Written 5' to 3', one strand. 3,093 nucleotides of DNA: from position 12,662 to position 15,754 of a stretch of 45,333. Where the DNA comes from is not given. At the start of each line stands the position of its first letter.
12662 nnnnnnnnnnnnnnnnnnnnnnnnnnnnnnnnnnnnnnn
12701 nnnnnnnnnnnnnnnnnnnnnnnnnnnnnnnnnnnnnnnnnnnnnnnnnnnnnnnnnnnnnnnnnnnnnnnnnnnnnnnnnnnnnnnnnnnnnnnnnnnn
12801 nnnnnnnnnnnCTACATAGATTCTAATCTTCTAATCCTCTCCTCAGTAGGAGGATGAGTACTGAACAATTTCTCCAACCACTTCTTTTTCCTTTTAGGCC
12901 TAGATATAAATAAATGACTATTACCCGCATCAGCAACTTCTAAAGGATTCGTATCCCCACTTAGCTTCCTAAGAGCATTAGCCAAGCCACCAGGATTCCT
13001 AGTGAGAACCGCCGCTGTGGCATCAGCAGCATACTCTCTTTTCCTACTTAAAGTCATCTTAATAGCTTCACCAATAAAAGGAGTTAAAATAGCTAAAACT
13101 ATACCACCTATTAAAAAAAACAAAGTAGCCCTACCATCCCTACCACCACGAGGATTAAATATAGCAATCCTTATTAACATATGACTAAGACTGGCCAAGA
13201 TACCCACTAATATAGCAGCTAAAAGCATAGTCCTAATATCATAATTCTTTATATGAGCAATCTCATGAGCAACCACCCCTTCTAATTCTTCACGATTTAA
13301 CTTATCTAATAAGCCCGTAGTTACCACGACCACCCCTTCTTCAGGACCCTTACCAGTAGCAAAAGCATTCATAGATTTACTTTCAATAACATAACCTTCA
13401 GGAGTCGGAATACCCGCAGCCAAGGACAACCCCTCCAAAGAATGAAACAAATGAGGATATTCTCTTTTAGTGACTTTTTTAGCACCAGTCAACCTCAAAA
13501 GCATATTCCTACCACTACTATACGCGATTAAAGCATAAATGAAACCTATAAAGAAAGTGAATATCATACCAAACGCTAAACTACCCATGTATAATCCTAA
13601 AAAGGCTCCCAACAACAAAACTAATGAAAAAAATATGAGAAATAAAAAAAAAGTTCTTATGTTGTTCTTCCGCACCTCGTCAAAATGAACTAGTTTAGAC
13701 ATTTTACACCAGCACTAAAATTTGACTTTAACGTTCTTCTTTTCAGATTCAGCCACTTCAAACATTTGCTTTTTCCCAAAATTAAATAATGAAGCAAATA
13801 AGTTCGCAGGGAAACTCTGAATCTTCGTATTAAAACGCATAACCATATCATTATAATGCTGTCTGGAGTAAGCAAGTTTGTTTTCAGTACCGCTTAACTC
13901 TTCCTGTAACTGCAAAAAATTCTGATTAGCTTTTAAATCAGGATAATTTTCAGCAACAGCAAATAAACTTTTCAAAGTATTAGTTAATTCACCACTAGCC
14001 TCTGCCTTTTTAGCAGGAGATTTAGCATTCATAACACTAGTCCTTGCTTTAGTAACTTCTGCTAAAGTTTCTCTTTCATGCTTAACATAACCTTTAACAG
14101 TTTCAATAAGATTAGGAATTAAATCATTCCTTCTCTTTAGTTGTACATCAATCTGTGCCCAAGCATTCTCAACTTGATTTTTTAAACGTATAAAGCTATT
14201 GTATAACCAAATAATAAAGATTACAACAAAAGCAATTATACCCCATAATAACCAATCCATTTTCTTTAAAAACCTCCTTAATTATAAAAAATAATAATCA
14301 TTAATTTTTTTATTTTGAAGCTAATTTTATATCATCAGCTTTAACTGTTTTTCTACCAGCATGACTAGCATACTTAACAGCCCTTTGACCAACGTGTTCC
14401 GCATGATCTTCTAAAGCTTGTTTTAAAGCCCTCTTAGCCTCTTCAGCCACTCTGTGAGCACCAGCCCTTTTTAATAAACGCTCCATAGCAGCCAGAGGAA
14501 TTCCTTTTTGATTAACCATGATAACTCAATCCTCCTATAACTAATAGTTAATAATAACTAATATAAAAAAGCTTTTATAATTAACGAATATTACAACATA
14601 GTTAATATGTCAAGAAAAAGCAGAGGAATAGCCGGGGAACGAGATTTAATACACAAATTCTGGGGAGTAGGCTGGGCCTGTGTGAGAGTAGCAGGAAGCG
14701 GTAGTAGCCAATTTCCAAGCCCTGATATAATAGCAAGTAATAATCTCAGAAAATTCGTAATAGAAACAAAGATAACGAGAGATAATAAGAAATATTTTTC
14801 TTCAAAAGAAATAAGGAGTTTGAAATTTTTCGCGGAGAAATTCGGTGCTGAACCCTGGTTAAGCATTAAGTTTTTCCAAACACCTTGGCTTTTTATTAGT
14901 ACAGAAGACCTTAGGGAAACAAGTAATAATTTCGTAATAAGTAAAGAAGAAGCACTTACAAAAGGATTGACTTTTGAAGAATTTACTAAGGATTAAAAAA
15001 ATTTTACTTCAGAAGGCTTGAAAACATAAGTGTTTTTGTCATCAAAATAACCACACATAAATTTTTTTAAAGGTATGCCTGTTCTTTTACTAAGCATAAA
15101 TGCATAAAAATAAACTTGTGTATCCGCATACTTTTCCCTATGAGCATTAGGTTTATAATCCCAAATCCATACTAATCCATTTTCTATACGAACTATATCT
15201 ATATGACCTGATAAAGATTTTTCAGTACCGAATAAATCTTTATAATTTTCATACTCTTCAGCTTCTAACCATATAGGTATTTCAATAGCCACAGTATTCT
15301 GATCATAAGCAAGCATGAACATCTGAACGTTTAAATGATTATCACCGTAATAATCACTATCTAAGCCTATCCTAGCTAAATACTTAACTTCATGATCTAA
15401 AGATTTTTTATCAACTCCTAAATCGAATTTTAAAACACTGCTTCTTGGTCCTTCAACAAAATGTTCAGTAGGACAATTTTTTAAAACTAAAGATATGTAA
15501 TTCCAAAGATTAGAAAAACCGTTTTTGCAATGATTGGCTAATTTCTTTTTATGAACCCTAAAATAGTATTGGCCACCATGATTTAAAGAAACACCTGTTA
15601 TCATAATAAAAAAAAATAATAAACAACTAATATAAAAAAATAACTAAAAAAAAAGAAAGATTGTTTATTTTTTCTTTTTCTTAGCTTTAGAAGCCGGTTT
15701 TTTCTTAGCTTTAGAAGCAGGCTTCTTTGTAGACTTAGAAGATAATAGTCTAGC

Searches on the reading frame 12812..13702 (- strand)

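Call 74: search_protein_families(library=pfam, proteins=[window:12812-13702:-], max_evalue=0.001)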
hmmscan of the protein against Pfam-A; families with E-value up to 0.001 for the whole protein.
window:12812-13702:- (296 aa): 2 families
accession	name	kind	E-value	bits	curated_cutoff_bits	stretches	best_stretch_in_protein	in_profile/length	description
PF01435.24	Peptidase_M48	-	6.6e-34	117.8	20.3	1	90-295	12-184/186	Peptidase family M48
PF05569.17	Peptidase_M56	-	0.00027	20.7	31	1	123-165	176-218/296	BlaR1 peptidase M56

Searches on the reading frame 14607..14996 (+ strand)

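Call 18: search_protein_families(library=pfam, proteins=[window:14607-14996:+], max_evalue=0.1)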
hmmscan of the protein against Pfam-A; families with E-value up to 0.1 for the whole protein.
window:14607-14996:+ (129 aa): 1 family
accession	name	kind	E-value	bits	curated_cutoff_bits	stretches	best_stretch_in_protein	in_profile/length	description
PF01870.24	Hjc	-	6.6e-25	87.3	21.1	1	10-100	2-92/93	Archaeal holliday junction resolvase (hjc)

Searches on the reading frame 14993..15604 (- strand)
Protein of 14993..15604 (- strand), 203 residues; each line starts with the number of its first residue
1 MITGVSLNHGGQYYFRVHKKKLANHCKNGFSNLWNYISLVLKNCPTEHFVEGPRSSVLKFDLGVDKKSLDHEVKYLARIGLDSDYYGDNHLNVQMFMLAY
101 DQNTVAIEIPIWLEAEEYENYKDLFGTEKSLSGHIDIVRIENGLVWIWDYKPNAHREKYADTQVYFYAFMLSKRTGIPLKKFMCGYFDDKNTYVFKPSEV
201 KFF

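Call 74: search_protein_families(library=pfam, proteins=[window:14993-15604:-], max_evalue=0.001)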
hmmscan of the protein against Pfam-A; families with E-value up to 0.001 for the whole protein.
window:14993-15604:- (203 aa): 1 family
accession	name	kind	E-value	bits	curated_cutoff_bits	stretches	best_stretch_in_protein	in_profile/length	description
PF12705.13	PDDEXK_1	-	2.2e-05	25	22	1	109-188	111-188/247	PD-(D/E)XK nuclease superfamily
